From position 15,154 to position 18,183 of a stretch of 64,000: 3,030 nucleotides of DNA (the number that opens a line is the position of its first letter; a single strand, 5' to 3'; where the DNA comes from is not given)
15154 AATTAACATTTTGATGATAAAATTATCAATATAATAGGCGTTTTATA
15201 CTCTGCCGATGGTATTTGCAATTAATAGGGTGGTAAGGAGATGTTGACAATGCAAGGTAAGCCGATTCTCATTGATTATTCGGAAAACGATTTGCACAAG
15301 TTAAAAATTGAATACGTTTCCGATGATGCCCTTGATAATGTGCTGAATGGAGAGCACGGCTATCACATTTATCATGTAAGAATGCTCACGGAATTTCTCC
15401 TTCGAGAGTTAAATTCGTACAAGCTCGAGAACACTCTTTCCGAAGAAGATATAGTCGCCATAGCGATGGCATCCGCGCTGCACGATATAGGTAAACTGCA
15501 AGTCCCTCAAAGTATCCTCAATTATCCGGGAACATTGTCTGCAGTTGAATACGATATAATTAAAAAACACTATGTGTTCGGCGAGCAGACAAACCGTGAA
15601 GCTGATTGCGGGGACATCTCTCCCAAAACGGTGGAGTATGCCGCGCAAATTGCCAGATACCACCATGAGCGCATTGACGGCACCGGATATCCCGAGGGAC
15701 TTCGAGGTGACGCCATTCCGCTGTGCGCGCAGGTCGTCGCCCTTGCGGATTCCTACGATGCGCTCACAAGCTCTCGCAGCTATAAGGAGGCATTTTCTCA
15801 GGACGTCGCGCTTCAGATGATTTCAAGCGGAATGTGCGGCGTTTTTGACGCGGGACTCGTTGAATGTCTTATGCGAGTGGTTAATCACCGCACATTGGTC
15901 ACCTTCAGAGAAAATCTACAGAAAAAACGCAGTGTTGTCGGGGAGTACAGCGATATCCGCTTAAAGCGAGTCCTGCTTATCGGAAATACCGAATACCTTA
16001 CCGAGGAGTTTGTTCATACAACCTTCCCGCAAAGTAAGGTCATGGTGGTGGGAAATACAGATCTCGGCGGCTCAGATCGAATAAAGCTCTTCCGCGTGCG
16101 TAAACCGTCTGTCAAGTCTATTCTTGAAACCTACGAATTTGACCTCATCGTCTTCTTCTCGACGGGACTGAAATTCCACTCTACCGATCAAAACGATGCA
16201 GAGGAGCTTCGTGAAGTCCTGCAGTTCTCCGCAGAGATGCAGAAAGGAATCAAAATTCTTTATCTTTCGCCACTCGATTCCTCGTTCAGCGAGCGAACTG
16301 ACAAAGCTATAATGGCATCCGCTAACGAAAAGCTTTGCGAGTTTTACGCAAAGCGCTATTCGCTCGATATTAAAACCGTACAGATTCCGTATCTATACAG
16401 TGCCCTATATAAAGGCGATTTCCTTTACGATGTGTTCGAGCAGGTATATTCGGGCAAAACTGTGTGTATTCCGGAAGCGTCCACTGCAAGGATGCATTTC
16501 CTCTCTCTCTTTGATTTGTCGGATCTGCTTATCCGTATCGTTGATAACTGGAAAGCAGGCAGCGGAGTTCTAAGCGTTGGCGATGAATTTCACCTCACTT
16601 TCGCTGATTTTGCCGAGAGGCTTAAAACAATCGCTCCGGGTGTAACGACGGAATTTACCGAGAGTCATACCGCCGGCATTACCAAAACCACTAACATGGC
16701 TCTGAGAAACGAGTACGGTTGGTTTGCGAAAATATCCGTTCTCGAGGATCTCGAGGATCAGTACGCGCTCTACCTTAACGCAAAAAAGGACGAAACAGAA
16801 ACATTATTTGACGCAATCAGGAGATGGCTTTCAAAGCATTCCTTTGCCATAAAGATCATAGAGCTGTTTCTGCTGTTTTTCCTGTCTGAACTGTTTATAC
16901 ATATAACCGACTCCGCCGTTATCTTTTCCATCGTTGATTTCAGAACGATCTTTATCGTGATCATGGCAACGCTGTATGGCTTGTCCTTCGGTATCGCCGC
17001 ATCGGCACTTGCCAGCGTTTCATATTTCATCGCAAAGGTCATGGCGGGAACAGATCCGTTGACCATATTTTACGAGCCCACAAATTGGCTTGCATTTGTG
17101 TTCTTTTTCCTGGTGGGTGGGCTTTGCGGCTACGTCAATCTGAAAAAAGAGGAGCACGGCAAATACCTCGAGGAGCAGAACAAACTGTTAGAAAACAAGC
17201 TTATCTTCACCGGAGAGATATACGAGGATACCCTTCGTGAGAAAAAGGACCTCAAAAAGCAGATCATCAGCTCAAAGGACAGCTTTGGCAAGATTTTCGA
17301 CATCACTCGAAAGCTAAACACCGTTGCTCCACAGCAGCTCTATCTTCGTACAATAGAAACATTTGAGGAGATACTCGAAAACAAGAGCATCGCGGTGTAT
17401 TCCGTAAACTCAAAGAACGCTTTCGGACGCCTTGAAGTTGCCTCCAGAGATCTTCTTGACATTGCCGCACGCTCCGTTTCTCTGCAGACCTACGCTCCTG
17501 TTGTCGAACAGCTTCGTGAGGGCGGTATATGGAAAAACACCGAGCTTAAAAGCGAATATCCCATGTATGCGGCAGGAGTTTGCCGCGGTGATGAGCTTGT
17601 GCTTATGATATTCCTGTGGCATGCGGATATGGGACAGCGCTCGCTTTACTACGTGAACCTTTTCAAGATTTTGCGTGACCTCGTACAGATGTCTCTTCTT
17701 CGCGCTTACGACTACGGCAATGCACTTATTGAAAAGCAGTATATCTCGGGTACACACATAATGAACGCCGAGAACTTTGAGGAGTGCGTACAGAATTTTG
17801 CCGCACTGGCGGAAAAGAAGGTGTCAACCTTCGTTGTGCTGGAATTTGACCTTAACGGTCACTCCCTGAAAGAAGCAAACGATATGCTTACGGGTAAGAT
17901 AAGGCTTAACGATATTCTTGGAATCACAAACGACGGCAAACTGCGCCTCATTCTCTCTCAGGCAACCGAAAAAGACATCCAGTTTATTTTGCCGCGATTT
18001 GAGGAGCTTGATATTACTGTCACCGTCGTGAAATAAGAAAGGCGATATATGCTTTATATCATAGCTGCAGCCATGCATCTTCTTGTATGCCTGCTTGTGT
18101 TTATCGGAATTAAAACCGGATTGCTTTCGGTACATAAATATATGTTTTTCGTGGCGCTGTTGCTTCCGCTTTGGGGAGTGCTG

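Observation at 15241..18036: PelD c-di-GMP receptor fused to an apparently active HD-GYP phosphodiesterase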

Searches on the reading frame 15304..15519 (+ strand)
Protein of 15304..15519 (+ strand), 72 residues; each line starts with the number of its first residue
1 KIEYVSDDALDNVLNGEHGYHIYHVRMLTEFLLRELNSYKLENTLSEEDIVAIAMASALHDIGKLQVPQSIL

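Call 63: search_solved_structures(query=window:15304-15519:+, max_evalue=10, show_alignments=5)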
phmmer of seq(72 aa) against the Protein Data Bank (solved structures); distinct sequences matched with E-value up to 10: 2.
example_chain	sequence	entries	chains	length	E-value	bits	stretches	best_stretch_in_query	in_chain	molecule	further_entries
4mcw_A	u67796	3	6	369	0.024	18.4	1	21-72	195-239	Metal dependent phosphohydrolase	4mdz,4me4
4r8z_A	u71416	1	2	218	0.4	14.6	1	24-72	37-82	Cyclic di-GMP phosphodiesterase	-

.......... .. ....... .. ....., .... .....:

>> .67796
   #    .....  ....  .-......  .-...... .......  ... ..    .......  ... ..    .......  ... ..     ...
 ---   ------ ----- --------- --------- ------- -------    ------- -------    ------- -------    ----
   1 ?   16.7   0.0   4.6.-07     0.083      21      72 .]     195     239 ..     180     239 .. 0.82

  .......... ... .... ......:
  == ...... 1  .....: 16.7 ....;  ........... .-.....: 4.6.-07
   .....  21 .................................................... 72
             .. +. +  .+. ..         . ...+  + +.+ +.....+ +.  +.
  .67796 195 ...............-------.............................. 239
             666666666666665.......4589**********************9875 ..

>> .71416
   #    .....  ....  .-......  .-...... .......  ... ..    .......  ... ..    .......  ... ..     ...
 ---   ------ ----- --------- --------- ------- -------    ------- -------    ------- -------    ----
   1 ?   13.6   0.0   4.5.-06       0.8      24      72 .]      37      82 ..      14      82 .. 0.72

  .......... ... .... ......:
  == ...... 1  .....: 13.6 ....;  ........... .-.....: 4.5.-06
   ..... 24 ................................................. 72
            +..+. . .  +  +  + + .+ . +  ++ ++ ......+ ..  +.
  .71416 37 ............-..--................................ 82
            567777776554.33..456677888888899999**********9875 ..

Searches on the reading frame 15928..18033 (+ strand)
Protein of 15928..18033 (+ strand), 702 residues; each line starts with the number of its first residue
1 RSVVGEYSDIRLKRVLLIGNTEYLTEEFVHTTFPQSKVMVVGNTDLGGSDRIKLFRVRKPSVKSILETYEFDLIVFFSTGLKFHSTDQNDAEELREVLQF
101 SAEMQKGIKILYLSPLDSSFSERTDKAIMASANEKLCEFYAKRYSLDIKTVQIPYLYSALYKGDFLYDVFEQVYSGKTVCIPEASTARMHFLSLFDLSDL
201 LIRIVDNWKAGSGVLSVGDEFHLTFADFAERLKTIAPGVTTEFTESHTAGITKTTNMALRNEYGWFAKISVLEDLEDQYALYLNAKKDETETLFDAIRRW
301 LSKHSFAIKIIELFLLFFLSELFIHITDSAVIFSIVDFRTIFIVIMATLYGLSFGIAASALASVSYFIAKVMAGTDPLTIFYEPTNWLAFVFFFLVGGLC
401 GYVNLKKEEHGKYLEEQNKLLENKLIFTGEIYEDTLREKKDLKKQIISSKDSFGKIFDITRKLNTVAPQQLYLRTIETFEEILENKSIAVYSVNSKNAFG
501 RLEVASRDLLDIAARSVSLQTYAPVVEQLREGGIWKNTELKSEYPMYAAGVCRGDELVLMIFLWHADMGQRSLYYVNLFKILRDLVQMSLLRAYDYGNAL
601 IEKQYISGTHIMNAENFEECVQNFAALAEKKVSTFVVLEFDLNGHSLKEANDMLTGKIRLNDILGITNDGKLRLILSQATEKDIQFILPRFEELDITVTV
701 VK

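Call 25: search_protein_representatives(protein=window:15928-18033:+)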
Query: 702 residues. Proteins with E-value up to 0.001 (for the whole library): 1104; up to 1e-10: 818; up to 1e-30: 404. The best 150 are listed.
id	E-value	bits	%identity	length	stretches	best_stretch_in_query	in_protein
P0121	3.4e-263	891.3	57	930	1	1-701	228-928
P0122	6.8e-259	877.1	57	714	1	6-695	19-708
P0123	1.8e-175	601.5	57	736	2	2-290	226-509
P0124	2.9e-165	567.8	40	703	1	14-694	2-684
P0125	4.7e-143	494.4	36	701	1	15-695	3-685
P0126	6.2e-133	460.9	35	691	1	14-697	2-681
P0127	7.0e-132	457.5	37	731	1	14-697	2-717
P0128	9.3e-128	443.8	34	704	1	14-693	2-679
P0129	3.9e-125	435.2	34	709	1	15-696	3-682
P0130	4.7e-125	434.9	34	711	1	14-693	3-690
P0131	1.6e-123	429.8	34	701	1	16-697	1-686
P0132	6.2e-121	421.3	34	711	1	14-697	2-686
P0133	1.5e-120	420.0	33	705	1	15-681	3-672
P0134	1.1e-119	417.2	33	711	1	14-694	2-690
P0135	3.4e-117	409.0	33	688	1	14-693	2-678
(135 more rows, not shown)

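Call 31: search_solved_structures(query=A2, max_evalue=10, show_alignments=3)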
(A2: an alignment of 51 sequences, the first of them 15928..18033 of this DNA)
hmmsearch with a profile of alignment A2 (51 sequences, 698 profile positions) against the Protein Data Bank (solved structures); distinct sequences matched with E-value up to 10: 57.
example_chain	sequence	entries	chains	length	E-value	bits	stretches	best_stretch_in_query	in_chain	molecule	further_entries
5z76_A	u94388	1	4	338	3.5e-15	58.5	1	2-276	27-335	Artificial L-threonine 3-dehydrogenase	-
5z75_A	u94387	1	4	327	1.1e-14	56.9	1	1-271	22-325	Artificial L-threonine 3-dehydrogenase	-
7epr_A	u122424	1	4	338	1.8e-12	49.6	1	2-275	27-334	L-threonine 3-dehydrogenase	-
3m2p_A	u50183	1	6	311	3.8e-12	48.5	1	3-270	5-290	UDP-N-acetylglucosamine 4-epimerase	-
7cgv_A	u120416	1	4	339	3.8e-12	48.5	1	3-273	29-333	Artificial L-threonine 3-dehydrogenase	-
3wmw_A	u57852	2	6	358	5.7e-11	44.6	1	2-276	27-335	NAD dependent epimerase/dehydratase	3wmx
3a1n_A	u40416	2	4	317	1.3e-10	43.5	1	3-276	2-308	NDP-sugar epimerase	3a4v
3a9w_A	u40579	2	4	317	1.5e-10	43.2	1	3-276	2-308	NDP-sugar epimerase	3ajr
2yy7_A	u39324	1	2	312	3.4e-10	42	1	2-272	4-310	L-threonine dehydrogenase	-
7eps_A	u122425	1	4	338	7.4e-10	40.9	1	49-274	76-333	L-threonine 3-dehydrogenase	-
5y1d_A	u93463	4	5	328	1.9e-09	39.6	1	3-275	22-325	NAD dependent epimerase/dehydratase family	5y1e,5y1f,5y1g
6zl6_A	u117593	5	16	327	1.1e-08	37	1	1-275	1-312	Epimerase domain-containing protein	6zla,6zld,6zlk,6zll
6zlj_A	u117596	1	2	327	1.3e-08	36.8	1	1-275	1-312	Epimerase domain-containing protein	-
4yrb_A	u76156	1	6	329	8.8e-07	30.8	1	113-269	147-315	L-threonine 3-dehydrogenase, mitochondrial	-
4yr9_A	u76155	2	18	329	8.9e-07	30.7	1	113-269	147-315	L-threonine 3-dehydrogenase, mitochondrial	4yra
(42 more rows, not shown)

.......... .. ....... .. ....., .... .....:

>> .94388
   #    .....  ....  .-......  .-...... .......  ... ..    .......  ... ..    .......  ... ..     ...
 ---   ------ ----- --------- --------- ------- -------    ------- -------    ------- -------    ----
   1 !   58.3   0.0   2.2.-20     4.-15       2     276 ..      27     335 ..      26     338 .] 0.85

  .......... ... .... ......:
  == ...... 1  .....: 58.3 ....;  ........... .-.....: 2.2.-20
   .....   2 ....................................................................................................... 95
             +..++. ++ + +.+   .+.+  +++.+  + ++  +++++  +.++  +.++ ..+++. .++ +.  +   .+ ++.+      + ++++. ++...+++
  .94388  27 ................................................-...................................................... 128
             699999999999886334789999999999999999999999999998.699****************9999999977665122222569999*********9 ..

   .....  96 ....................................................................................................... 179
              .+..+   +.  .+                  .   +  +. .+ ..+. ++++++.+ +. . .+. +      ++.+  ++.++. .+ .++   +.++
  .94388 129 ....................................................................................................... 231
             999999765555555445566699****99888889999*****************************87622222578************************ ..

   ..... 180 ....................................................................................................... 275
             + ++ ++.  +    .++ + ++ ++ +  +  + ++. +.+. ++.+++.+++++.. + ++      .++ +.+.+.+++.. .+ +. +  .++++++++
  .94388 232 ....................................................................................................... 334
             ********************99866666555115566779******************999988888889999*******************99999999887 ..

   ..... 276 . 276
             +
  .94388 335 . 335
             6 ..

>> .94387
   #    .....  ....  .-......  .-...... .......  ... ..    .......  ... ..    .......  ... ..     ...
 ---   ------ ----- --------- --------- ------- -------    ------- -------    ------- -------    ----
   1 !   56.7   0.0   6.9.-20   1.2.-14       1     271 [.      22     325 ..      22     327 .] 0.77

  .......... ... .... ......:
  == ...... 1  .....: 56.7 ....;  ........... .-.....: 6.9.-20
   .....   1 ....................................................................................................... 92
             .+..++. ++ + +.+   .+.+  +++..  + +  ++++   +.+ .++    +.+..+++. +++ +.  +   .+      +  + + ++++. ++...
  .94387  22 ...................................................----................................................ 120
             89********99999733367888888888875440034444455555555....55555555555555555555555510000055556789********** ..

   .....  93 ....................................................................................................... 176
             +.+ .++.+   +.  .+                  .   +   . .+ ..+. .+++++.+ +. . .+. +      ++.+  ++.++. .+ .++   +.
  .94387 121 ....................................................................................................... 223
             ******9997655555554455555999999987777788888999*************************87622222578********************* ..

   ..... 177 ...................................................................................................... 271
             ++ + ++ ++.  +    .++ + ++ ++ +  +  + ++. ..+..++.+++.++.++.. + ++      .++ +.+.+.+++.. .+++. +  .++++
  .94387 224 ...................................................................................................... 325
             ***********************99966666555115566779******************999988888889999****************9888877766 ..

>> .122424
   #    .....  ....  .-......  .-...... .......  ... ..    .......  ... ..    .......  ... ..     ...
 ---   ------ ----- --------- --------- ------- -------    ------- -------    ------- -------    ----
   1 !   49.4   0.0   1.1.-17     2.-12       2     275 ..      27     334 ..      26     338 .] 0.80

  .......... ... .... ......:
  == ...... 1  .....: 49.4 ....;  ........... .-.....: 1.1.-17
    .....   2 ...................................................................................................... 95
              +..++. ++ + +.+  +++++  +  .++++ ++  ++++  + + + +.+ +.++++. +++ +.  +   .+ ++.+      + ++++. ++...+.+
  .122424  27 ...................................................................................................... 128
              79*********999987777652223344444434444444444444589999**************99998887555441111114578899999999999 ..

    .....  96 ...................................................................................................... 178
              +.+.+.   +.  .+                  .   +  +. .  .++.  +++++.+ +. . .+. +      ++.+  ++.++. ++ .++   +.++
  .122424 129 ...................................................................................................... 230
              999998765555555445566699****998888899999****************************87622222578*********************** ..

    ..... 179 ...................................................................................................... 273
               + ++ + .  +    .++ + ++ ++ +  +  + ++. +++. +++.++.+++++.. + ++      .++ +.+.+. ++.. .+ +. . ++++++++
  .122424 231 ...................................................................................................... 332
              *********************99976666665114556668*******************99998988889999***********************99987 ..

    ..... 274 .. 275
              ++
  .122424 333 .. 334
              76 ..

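Call 47: find_encoding_contigs(protein=P0124, flank=8000, max_places=4)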
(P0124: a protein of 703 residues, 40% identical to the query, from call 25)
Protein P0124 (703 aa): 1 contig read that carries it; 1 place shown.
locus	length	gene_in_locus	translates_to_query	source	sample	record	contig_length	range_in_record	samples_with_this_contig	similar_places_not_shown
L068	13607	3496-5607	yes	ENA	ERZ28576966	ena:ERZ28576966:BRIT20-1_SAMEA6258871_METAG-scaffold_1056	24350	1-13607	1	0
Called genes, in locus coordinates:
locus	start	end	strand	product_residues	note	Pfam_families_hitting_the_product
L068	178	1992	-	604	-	PF00144:Beta-lactamase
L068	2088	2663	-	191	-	PF12952:DUF3841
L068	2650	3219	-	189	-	PF12952:DUF3841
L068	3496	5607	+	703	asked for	-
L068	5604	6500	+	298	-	-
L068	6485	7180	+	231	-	-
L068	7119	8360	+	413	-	-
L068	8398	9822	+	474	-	PF11997:DUF3492, PF13439:Glyco_transf_4 (faint), PF00534:Glycos_transf_1, PF13692:Glyco_trans_1_4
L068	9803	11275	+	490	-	PF16933:PelG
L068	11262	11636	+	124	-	-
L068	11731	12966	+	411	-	PF08757:CotH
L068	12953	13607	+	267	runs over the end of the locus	PF09359:VTC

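Call 48: find_encoding_contigs(protein=P0122, flank=6000, max_places=3)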
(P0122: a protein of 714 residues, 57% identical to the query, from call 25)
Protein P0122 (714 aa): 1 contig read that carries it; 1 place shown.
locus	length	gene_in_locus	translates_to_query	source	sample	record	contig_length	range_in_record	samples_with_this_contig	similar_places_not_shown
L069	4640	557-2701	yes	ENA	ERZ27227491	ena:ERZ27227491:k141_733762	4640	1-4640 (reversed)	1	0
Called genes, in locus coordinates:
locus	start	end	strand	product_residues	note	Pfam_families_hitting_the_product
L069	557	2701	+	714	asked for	-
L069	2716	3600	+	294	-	-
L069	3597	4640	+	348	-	?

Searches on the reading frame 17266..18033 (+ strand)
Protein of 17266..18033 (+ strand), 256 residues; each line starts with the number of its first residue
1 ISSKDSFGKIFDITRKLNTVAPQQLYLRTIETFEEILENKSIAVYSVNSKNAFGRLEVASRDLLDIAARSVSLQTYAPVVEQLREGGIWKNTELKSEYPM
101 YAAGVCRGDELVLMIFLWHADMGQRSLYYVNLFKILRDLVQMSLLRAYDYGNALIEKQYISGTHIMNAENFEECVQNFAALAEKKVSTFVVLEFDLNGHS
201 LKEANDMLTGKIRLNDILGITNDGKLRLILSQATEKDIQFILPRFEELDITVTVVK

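Call 43: predict_structure(alignment_id=A3)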
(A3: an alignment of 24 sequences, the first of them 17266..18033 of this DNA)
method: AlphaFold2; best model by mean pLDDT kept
length: 256 residues; sequences in the alignment: 24
mean_pLDDT: 89.0   pTM: 0.85
mean pLDDT of the five models: 89.0, 88.2, 87.9, 87.8, 85.9
residues with pLDDT >= 90: 179; 70-90: 62; 50-70: 11; < 50: 4
segments of 3 or more residues with pLDDT < 50: 1-4
pLDDT, mean of each block of 10 residues (from residue 1): 55 71 82 92 89 91 92 94 93 94 92 94 91 92 85 86 93 92 92 94 92 91 95 91 89 90
secondary structure, 60 per line:
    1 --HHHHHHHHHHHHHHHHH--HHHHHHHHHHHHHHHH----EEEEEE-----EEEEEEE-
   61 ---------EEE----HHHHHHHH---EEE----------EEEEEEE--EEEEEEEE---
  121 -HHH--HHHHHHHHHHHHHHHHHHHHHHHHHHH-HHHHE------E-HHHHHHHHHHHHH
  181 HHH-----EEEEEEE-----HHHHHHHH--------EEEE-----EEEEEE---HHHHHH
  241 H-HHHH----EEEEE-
elements in order: H3-19 H22-37 E42-47 E53-59 E70-72 H77-84 E88-90 E101-107 E110-117 H127-153 H155-158 H168-183 E189-195 H201-208 E217-220 E226-231 H235-241 H243-246 E251-255

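Call 46: fold_search(model_id=the predicted structure, library=pdb)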
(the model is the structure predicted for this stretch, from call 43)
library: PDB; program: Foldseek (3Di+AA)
matches with E <= 10: 1321; with E <= 0.001: 64
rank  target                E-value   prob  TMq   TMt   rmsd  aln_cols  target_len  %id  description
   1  4zmu_A                6.2e-08  1.00  0.39  0.31  14.1       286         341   11  Dcsbis, a diguanylate cyclase from Pseudomonas aeruginosa (released 2016-05-04)
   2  4zmu_B                8.4e-08  1.00  0.39  0.31  14.4       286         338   13  Dcsbis, a diguanylate cyclase from Pseudomonas aeruginosa (released 2016-05-04)
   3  4dn0                  1.4e-07  1.00  0.37  0.34  16.4       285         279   13  PelD 156-455 from Pseudomonas aeruginosa PA14 in complex with c-di-GMP (released 2012-05-23)
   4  4etz_B                2.3e-07  1.00  0.40  0.36  16.6       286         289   11  Crystal Structure of PelD 158-CT from Pseudomonas aeruginosa PAO1 (released 2012-07-25)
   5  5llw_A                1.5e-06  1.00  0.31  0.13  24.4       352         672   13  Bacteriophytochrome activated diguanylyl cyclase from Idiomarina species A28L (released 2017-03-15)
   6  6et7_A                2.1e-06  1.00  0.33  0.14  24.9       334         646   14  Activated heterodimer of the bacteriophytochrome regulated diguanylyl cyclase variant - S505V A526V - from Idiomarina  (released 2018-06-13)
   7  4eu0                  2.2e-06  1.00  0.36  0.33  16.0       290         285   12  Crystal Structure of PelD 158-CT from Pseudomonas aeruginosa PAO1 (released 2012-07-25)
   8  4etx                  3.4e-06  1.00  0.42  0.36  16.5       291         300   12  Crystal Structure of PelD 158-CT from Pseudomonas aeruginosa PAO1 (released 2012-07-25)
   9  5llw_B                4.5e-06  1.00  0.34  0.14  23.0       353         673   14  Bacteriophytochrome activated diguanylyl cyclase from Idiomarina species A28L (released 2017-03-15)
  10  4dmz_B                5.4e-06  1.00  0.36  0.33  16.9       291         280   11  PelD 156-455 from Pseudomonas aeruginosa PA14, apo form (released 2012-05-23)
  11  9cdr_A                8.7e-06  1.00  0.37  0.14  17.0       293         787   12  DosP Apo straight form (released 2024-11-20)
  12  9cmf_A                9.3e-06  1.00  0.35  0.13  17.3       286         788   13  Substrate bound DosP (released 2024-11-20)
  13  5llx_A                9.8e-06  1.00  0.33  0.14  26.7       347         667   13  Bacteriophytochrome activated diguanylyl cyclase from Idiomarina species A28L with GTP bound (released 2017-03-15)
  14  9cxi_A                2.0e-05  1.00  0.46  0.17  14.7       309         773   11  Structure of PDE6C in complex with the rod inhibitory p gamma subunit in the absence of added cGMP (released 2024-12-18)
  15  4euv                  2.0e-05  1.00  0.36  0.33  15.6       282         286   13  Crystal Structure of PelD 158-CT from Pseudomonas aeruginosa PAO1, in complex with c-di-GMP, form 1 (released 2012-07-25)
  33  3ci6_B                1.1e-04  1.00  0.45  0.65   4.3       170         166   14  Crystal structure of the GAF domain from Acinetobacter phosphoenolpyruvate-protein phosphotransferase (released 2008-05-13)
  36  3ci6_A                1.4e-04  1.00  0.45  0.68   4.0       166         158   15  Crystal structure of the GAF domain from Acinetobacter phosphoenolpyruvate-protein phosphotransferase (released 2008-05-13)
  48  5w10_B                3.5e-04  1.00  0.46  0.64   4.0       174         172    9  Lcd1 GAF domain in complex with cAMP ligand (released 2017-06-28)
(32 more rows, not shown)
